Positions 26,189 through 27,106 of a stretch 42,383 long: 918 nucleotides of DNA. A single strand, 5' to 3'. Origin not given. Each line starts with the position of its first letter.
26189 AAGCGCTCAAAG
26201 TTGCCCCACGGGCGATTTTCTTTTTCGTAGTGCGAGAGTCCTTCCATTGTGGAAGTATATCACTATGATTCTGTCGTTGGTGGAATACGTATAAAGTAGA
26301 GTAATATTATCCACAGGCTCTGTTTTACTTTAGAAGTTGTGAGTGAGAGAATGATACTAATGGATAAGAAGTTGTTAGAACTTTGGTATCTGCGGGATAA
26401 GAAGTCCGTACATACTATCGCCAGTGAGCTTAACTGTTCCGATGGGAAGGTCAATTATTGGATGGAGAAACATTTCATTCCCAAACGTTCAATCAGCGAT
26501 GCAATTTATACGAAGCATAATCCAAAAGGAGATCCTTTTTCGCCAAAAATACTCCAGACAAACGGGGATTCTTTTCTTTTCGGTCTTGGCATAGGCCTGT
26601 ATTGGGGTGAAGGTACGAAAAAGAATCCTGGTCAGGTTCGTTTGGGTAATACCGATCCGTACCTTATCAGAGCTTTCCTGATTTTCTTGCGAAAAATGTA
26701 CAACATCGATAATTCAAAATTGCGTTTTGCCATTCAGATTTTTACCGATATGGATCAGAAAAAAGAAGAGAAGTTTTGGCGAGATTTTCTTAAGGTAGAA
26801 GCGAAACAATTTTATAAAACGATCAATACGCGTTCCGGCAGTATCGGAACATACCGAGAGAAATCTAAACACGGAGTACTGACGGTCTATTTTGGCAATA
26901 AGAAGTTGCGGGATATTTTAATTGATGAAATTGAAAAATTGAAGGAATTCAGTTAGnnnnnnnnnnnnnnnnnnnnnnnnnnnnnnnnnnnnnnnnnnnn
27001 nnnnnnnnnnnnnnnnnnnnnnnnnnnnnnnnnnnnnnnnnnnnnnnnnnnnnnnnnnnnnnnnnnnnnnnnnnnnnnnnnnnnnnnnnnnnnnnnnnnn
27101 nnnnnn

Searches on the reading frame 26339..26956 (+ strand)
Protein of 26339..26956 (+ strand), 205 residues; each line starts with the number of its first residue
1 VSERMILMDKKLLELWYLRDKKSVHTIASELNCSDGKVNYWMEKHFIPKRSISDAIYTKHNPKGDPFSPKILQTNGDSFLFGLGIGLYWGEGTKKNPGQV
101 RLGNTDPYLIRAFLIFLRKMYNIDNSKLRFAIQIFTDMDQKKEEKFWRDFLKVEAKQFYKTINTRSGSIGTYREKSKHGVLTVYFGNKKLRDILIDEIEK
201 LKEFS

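Call 10: search_protein_families(library=pfam, proteins=[window:26339-26956:+], max_evalue=0.01)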
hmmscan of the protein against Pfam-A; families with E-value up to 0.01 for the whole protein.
window:26339-26956:+ (205 aa): 0 families

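Call 11: find_encoding_contigs(protein=window:26339-26956:+, flank=10000, max_places=10)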
Protein window:26339-26956:+ (205 aa): no gene with exactly this product is on record in the collection.

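Call 13: search_protein_families(library=ncbifam, proteins=[window:26339-26956:+], max_evalue=1)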
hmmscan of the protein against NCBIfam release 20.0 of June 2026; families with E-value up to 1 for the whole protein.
window:26339-26956:+ (205 aa): 0 families

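Call 55: search_protein_families(library=phrogs, proteins=[window:26339-26956:+], max_evalue=1)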
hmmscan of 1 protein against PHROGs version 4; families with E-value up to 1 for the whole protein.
window:26339-26956:+ (205 aa): 5 families
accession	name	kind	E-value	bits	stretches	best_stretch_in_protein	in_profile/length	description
phrog_7545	-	DNA, RNA and nucleotide metabolism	3.6e-06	28.3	1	9-58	6-55/160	HNH endonuclease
phrog_8446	-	DNA, RNA and nucleotide metabolism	9.5e-06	26.4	1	9-56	60-107/211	HNH endonuclease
phrog_9759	-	DNA, RNA and nucleotide metabolism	0.017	16.1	1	6-51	4-49/242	DNA binding protein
phrog_27017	-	unknown function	0.035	15.2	1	108-161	48-98/124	-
phrog_664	-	DNA, RNA and nucleotide metabolism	0.36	11.6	1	16-50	47-81/210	DNA binding protein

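Call 56: search_solved_structures(query=window:26339-26956:+, max_evalue=10, show_alignments=2)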
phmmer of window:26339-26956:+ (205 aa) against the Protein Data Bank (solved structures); distinct sequences matched with E-value up to 10: 4.
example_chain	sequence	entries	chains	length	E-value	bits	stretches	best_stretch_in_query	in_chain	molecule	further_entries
6si6_A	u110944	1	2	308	0.15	14.8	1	30-84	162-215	Structural polyprotein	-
6shw_A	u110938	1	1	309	0.15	14.8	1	30-84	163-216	Structural polyprotein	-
4e6m_A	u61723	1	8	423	0.85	12.3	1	51-101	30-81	Putative dehydratase protein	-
2gl5_A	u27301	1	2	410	1.4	11.6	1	57-101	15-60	putative dehydratase protein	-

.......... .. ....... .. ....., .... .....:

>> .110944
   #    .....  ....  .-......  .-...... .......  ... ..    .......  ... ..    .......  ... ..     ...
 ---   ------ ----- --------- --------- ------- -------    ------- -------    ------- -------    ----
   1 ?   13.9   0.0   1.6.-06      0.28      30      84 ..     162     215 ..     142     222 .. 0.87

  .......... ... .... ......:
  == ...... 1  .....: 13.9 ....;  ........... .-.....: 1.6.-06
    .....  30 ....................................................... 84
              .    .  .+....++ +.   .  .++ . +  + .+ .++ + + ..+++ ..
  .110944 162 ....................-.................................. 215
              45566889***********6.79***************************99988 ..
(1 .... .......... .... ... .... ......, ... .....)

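Call 58: find_homologous_proteins(query=window:26339-26956:+, max_evalue=0.001)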
Query window:26339-26956:+ (205 aa): 1192 proteins with E <= 0.001 among 1283 candidates; the best 120 are listed.
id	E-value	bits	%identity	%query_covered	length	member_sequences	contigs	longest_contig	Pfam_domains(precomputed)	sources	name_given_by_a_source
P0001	6.3e-121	419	91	98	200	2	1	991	-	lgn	-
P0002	7.5e-118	409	85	100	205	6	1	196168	-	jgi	jgi:hypothetical protein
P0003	1.9e-114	398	86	96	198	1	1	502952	-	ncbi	ncbi:MAG: hypothetical protein ACYC6X_00780 [Minisyncoccota bacterium]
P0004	5.7e-114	397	87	96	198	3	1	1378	-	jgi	jgi:hypothetical protein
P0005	9.0e-114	396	85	100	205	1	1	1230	-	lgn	-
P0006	4.1e-113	394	84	100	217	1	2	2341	-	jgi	-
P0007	3.1e-112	391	86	96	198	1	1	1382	-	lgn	-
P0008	1.8e-111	389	83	97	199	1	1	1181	-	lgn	-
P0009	8.9e-111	386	85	97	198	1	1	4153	-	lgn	-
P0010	1.1e-110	386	84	96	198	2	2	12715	-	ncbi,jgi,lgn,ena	-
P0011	2.1e-110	385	83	97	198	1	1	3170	-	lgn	-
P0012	3.4e-110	384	85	96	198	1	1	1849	-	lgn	-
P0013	4.1e-110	384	80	100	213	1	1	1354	-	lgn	-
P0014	7.2e-109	380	80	98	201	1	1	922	-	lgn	-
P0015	7.1e-108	377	79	99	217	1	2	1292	-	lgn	-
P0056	1.3e-94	334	73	96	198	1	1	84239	-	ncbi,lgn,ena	-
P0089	1.7e-72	261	60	96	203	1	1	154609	-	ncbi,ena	-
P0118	5.2e-65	237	57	95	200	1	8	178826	-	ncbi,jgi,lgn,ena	-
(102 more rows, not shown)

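Call 61: search_protein_families(library=pfam, alignment_id=A4, max_evalue=1)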
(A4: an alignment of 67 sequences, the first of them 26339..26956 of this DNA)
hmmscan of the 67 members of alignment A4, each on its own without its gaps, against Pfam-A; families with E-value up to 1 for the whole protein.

A. member 1, window:26339-26956:+ (205 aa): 2 families
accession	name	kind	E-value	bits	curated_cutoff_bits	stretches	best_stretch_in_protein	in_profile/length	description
PF07724.20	AAA_2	-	0.047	14.2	27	1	150-201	39-87/166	AAA domain (Cdc48 subfamily)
PF07877.16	DUF1661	-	0.081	13.1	25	1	144-157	13-26/31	Protein of unknown function (DUF1661)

B. families by the number of members that match (of 67 scanned): 56 families (the first 25 are shown)
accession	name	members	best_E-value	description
PF13384.12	HTH_23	41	2.5e-05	Homeodomain-like domain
PF13518.12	HTH_28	29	0.0003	Helix-turn-helix domain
PF08281.18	Sigma70_r4_2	21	0.00024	Sigma-70, region 4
PF12244.13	DUF3606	21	0.00076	Protein of unknown function (DUF3606)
PF13411.12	MerR_1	12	0.00044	MerR HTH family regulatory protein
PF13936.12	HTH_38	10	0.00091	Helix-turn-helix domain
PF12728.13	HTH_17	7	0.011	Helix-turn-helix domain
PF13542.12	HTH_Tnp_ISL3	7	0.051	Helix-turn-helix domain of transposase family ISL3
PF00196.25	GerE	6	0.015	Bacterial regulatory proteins, luxR family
PF04545.22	Sigma70_r4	6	0.024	Sigma-70, region 4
PF15943.11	YdaS_toxin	5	0.004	Bacterial toxin YdaS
PF13551.12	HTH_29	5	0.022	Winged helix-turn helix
PF06056.18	Terminase_5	5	0.022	Putative ATPase subunit of terminase (gpP-like)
PF07453.19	NUMOD1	4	0.0034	NUMOD1 domain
PF17834.7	GHD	4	0.013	Beta-sandwich domain in beta galactosidase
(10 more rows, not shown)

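Call 66: predict_structure(alignment_id=A4)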
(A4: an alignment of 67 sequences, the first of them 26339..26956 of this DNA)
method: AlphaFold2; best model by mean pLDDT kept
length: 205 residues; sequences in the alignment: 67
mean_pLDDT: 89.7   pTM: 0.78
mean pLDDT of the five models: 89.7, 87.5, 87.4, 86.9, 83.9
residues with pLDDT >= 90: 145; 70-90: 43; 50-70: 14; < 50: 3
segments of 3 or more residues with pLDDT < 50: none
pLDDT, mean of each block of 10 residues (from residue 1): 67 92 92 94 93 86 93 93 96 86 95 98 96 92 97 97 73 71 96 94 76
secondary structure, 60 per line:
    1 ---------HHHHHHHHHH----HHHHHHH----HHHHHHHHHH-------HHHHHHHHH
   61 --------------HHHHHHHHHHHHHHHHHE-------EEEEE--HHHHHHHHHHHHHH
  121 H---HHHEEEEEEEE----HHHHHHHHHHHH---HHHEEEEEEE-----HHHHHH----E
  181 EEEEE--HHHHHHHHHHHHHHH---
elements in order: H10-19 H24-30 H35-44 H52-60 H75-91 E100-104 H107-121 E128-135 H140-151 E158-164 H170-175 E180-185 H188-202

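Call 68: fold_search(model_id=the predicted structure, library=pdb)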
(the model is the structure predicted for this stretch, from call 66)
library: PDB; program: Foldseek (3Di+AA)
matches with E <= 10: 634; with E <= 0.001: 0
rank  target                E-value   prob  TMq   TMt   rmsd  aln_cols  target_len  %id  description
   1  6ikj_A                3.5e-03  0.97  0.27  0.37   7.2       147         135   10  Crystal structure of YfiB(F48S) (released 2019-03-13)
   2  6iki_A                5.4e-03  0.93  0.26  0.34   7.7       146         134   11  Crystal structure of YfiB(W55L) (released 2019-03-13)
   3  4zhv_A                6.5e-03  0.92  0.26  0.35   7.5       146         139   10  Crystal structure of a bacterial signalling protein (released 2016-04-27)
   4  4zhv_B                7.3e-03  0.90  0.26  0.35   7.3       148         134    9  Crystal structure of a bacterial signalling protein (released 2016-04-27)
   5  5eaz_A                8.3e-03  0.91  0.27  0.36   7.2       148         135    9  crystal form I of YfiB belonging to space groups P21 (released 2016-05-18)
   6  3s06_A                2.1e-02  0.75  0.27  0.31  10.3       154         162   12  The crystal structure of the periplasmic domain of Helicobacter pylori MotB (residues 97-256, P3121). (released 2012-03-14)
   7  3re3_B                2.7e-02  0.85  0.22  0.29   5.9        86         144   12  Crystal Structure of 2-C-Methyl-D-Erythritol 2,4-Cyclodiphosphate Synthase from Francisella tularensis (released 2011-04-27)
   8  1vh8_B                3.3e-02  0.57  0.23  0.29  11.6       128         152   12  Crystal structure of a 2C-methyl-D-erythritol 2,4-cyclodiphosphate synthase (released 2003-12-30)
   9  3re3_C                4.4e-02  0.75  0.22  0.28   6.7        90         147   13  Crystal Structure of 2-C-Methyl-D-Erythritol 2,4-Cyclodiphosphate Synthase from Francisella tularensis (released 2011-04-27)
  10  3s0h_C                4.7e-02  0.35  0.25  0.29  13.6       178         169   12  The crystal structure of the periplasmic domain of Helicobacter pylori MotB (residues 90-256). (released 2012-03-14)
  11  3re3_D                5.0e-02  0.75  0.22  0.29   6.6        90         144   13  Crystal Structure of 2-C-Methyl-D-Erythritol 2,4-Cyclodiphosphate Synthase from Francisella tularensis (released 2011-04-27)
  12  3re3_A                5.0e-02  0.66  0.22  0.28   5.9        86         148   13  Crystal Structure of 2-C-Methyl-D-Erythritol 2,4-Cyclodiphosphate Synthase from Francisella tularensis (released 2011-04-27)
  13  4v8p_BF               5.0e-02  0.14  0.17  0.16  19.1       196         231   11  T.thermophila 60S ribosomal subunit in complex with initiation factor 6. (released 2014-07-09)
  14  1vh8_A                5.3e-02  0.60  0.21  0.27   6.2        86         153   10  Crystal structure of a 2C-methyl-D-erythritol 2,4-cyclodiphosphate synthase (released 2003-12-30)
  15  5esv_E                5.7e-02  0.51  0.23  0.27  13.2       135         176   13  Crystal Structure of Broadly Neutralizing Antibody CH03, Isolated from Donor CH0219, in Complex with Scaffolded Trimer (released 2015-12-16)
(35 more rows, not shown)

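Call 69: search_solved_structures(query=A4, max_evalue=10, show_alignments=3)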
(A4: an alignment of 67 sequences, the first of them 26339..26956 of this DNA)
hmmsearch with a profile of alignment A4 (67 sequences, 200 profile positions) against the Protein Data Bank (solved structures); distinct sequences matched with E-value up to 10: 4.
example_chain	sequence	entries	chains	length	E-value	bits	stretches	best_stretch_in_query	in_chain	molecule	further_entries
7zk1_B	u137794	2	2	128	0.14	14.6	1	39-91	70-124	Llama derived nanobody | Llama nanobody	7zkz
3q4n_A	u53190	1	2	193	0.39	13.1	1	6-71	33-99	Uncharacterized protein MJ0754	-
3q4o_A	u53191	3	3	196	0.42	13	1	6-71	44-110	Uncharacterized protein MJ0754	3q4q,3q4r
24kr_D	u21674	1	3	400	0.54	12.7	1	29-90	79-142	Heavy chain antibody G2.3-Fc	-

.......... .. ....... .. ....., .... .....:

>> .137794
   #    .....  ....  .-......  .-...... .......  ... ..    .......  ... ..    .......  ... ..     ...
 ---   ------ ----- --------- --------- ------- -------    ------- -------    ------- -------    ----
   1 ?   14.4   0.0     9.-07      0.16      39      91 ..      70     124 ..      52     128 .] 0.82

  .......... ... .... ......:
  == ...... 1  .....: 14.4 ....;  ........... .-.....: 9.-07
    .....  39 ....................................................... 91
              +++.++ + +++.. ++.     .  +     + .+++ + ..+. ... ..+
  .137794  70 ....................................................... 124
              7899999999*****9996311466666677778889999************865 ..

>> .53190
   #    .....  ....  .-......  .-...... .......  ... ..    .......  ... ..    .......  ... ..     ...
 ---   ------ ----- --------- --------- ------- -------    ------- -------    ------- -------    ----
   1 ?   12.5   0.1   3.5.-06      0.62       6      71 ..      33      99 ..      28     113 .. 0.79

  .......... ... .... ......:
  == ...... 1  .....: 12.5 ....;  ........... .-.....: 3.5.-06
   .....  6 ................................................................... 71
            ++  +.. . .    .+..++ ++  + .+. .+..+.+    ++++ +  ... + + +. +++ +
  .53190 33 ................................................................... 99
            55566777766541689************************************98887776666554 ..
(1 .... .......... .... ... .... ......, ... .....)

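Call 73: fold_search(model_id=the predicted structure, library=viral)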
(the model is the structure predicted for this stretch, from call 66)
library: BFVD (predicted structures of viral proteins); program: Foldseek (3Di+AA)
matches with E <= 10: 691; with E <= 0.001: 0
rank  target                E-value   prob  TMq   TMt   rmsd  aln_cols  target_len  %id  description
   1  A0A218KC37            3.7e-03  0.85  0.26  0.23  17.1       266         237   13  Putative DNA endonuclease [Bacillus phage PBC2]
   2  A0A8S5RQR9            8.3e-03  0.99  0.44  0.35   5.9       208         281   11  (no name in the UniProt tables at hand)
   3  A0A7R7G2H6            1.1e-02  0.92  0.22  0.16   8.2       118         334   15  (no name in the UniProt tables at hand)
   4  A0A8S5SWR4            1.4e-02  0.90  0.31  0.26   8.1       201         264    9  Endonuclease [Siphoviridae sp. ctZHD14]
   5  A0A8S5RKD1            1.8e-02  0.28  0.21  0.16  16.5       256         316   13  LAGLIDADG-like domain [virus sp. ctEQ64]
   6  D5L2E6                2.0e-02  1.00  0.25  0.25   2.2        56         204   36  HNH endonuclease [uncultured virus]
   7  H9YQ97                2.1e-02  1.00  0.23  0.19   7.3        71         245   24  (no name in the UniProt tables at hand)
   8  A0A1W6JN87            2.1e-02  0.77  0.28  0.22   9.8       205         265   15  Homing endonuclease LAGLIDADG domain-containing protein [Lactococcus phage LW81]
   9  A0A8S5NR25            2.2e-02  0.84  0.33  0.24   8.5       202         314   11  Endonuclease [Siphoviridae sp. ct5op20]
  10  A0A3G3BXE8            3.0e-02  0.54  0.27  0.20  18.9       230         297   13  (no name in the UniProt tables at hand)
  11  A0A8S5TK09            3.7e-02  0.44  0.24  0.16  13.0       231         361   10  LAGLIDADG DNA endonuclease family [Podoviridae sp. ctz6O13]
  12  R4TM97                4.1e-02  1.00  0.26  0.30   5.6        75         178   20  HNH protein [Haloarcula californiae tailed virus 2]
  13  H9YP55                4.1e-02  1.00  0.21  0.18   8.3        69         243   25  (no name in the UniProt tables at hand)
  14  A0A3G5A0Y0            5.3e-02  0.66  0.34  0.09  11.9       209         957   13  DNA-directed RNA polymerase [Harvfovirus sp.]
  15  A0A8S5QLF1            5.3e-02  0.14  0.18  0.15  18.3       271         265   10  LAGLIDADG-like domain [CrAss-like virus sp. ctYsL76]
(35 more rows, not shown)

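Call 91: find_encoding_contigs(protein=P0003, flank=1500, max_places=2)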
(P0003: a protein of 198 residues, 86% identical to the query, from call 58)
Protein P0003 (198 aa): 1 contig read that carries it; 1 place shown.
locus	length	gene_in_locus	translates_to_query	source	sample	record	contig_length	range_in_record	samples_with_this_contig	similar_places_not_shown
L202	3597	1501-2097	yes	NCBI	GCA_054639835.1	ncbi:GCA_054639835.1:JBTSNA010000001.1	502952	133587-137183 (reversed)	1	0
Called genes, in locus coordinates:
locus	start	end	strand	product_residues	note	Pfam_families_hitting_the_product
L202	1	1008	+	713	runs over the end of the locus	-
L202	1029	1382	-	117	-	PF01050:MannoseP_isomer, PF07883:Cupin_2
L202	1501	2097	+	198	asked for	-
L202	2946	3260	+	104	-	-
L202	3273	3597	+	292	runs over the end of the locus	PF03462:PCRF, PF00472:RF-1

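Call 92: find_encoding_contigs(protein=P0089, flank=1500, max_places=2)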
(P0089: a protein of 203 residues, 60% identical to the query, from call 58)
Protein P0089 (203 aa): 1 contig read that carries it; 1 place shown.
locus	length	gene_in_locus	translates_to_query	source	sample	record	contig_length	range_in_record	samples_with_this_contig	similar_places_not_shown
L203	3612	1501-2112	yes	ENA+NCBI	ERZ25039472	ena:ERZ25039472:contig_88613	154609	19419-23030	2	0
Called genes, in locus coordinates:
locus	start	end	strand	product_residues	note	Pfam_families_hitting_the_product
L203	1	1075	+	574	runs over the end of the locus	PF13629:T2SS-T3SS_pil_N (faint), PF01471:PG_binding_1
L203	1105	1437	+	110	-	-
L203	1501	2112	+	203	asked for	-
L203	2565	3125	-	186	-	PF00293:NUDIX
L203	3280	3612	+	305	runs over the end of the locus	PF03462:PCRF, PF00472:RF-1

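Call 93: find_encoding_contigs(protein=P0118, flank=1500, max_places=3)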
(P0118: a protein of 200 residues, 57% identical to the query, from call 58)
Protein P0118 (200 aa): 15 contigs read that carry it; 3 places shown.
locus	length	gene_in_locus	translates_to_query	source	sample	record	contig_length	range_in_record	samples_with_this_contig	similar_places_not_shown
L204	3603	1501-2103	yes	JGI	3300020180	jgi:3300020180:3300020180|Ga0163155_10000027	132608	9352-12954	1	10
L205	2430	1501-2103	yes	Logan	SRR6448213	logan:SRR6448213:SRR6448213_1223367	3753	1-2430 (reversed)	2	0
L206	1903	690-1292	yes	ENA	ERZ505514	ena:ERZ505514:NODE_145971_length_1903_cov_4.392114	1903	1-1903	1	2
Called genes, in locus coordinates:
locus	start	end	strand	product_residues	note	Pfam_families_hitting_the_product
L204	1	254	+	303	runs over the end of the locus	PF18915:DUF5667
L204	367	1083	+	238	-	PF18914:DUF5666 (faint)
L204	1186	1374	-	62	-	-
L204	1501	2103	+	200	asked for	-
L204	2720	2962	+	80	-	PF26604:CBU_0592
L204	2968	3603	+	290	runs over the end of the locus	PF03462:PCRF, PF00472:RF-1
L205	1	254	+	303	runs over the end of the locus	PF18915:DUF5667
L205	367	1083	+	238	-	PF18914:DUF5666 (faint)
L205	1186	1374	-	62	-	-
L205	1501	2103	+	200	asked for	-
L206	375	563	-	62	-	-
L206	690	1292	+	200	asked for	-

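Call 94: find_encoding_contigs(protein=P0056, flank=1500, max_places=2)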
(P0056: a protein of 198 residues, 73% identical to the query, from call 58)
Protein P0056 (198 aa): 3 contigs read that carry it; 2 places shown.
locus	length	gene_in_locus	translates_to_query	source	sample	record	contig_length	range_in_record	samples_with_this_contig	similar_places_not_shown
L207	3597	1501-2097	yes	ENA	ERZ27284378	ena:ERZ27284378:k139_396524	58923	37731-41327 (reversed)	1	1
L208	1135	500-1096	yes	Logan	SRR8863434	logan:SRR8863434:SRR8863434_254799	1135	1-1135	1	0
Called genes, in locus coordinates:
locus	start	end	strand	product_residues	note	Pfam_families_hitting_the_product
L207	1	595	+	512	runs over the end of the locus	PF00175:NAD_binding_1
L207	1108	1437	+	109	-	PF03083:MtN3_slv (weak)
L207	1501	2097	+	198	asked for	-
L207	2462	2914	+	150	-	-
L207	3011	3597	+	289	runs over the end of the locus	PF03462:PCRF, PF00472:RF-1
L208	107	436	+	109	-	PF03083:MtN3_slv (weak)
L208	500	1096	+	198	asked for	-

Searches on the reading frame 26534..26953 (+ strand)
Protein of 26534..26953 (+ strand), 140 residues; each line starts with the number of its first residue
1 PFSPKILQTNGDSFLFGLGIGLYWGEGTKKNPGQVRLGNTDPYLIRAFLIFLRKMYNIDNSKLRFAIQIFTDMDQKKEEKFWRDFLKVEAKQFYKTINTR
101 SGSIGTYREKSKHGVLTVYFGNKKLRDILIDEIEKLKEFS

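Call 78: predict_structure(alignment_id=A5)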
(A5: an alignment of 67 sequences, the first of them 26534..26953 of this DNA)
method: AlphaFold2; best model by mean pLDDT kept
length: 140 residues; sequences in the alignment: 67
mean_pLDDT: 87.8   pTM: 0.83
mean pLDDT of the five models: 87.8, 87.7, 87.4, 87.3, 81.9
residues with pLDDT >= 90: 95; 70-90: 24; 50-70: 19; < 50: 2
segments of 3 or more residues with pLDDT < 50: none
pLDDT, mean of each block of 10 residues (from residue 1): 65 92 81 90 97 95 95 93 97 92 59 92 94 85
secondary structure, 60 per line:
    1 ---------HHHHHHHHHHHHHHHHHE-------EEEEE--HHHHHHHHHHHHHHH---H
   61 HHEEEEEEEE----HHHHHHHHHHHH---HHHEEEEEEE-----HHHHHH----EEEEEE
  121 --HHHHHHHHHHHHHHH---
elements in order: H10-26 E35-39 H42-56 E63-70 H75-86 E93-99 H105-110 E115-120 H123-137

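Call 81: fold_search(model_id=the predicted structure, library=pdb)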
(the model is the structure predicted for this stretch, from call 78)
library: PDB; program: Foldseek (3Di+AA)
matches with E <= 10: 592; with E <= 0.001: 0
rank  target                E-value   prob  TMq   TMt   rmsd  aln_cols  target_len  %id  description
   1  6iki_B                2.4e-03  0.96  0.35  0.36   7.5       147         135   11  Crystal structure of YfiB(W55L) (released 2019-03-13)
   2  6iki_A                3.6e-03  0.94  0.35  0.35   7.7       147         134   12  Crystal structure of YfiB(W55L) (released 2019-03-13)
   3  4zhv_A                4.9e-03  0.91  0.35  0.35   8.1       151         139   11  Crystal structure of a bacterial signalling protein (released 2016-04-27)
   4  6ikj_A                5.2e-03  0.91  0.34  0.35   7.1       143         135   10  Crystal structure of YfiB(F48S) (released 2019-03-13)
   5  4zhv_B                7.7e-03  0.89  0.35  0.36   7.2       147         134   10  Crystal structure of a bacterial signalling protein (released 2016-04-27)
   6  5eaz_A                8.7e-03  0.90  0.36  0.36   7.0       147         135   10  crystal form I of YfiB belonging to space groups P21 (released 2016-05-18)
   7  3re3_B                1.6e-02  0.87  0.29  0.28   6.0        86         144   12  Crystal Structure of 2-C-Methyl-D-Erythritol 2,4-Cyclodiphosphate Synthase from Francisella tularensis (released 2011-04-27)
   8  1vh8_B                2.6e-02  0.54  0.30  0.29  12.5       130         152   12  Crystal structure of a 2C-methyl-D-erythritol 2,4-cyclodiphosphate synthase (released 2003-12-30)
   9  3re3_C                2.8e-02  0.82  0.30  0.28   5.9        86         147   12  Crystal Structure of 2-C-Methyl-D-Erythritol 2,4-Cyclodiphosphate Synthase from Francisella tularensis (released 2011-04-27)
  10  4c81                  2.9e-02  0.84  0.32  0.29   6.1        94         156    8  IspF (Plasmodium falciparum) CDP complex (released 2014-01-08)
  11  3re3_A                2.9e-02  0.72  0.29  0.28   5.8        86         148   13  Crystal Structure of 2-C-Methyl-D-Erythritol 2,4-Cyclodiphosphate Synthase from Francisella tularensis (released 2011-04-27)
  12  3re3_D                3.1e-02  0.84  0.30  0.29   5.8        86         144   12  Crystal Structure of 2-C-Methyl-D-Erythritol 2,4-Cyclodiphosphate Synthase from Francisella tularensis (released 2011-04-27)
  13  1vh8_A                3.8e-02  0.63  0.29  0.27   6.2        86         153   10  Crystal structure of a 2C-methyl-D-erythritol 2,4-cyclodiphosphate synthase (released 2003-12-30)
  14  3b6n                  4.1e-02  0.77  0.30  0.28   6.3        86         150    8  Crystal structure of 2C-methyl-D-erythritol 2,4-cyclodiphosphate synthase PV003920 from Plasmodium vivax (released 2007-11-20)
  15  8xkf_C                4.3e-02  0.72  0.31  0.14   6.2        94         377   14  Crystal structure of Helicobacter pylori IspDF with substrate CTP (released 2024-04-10)
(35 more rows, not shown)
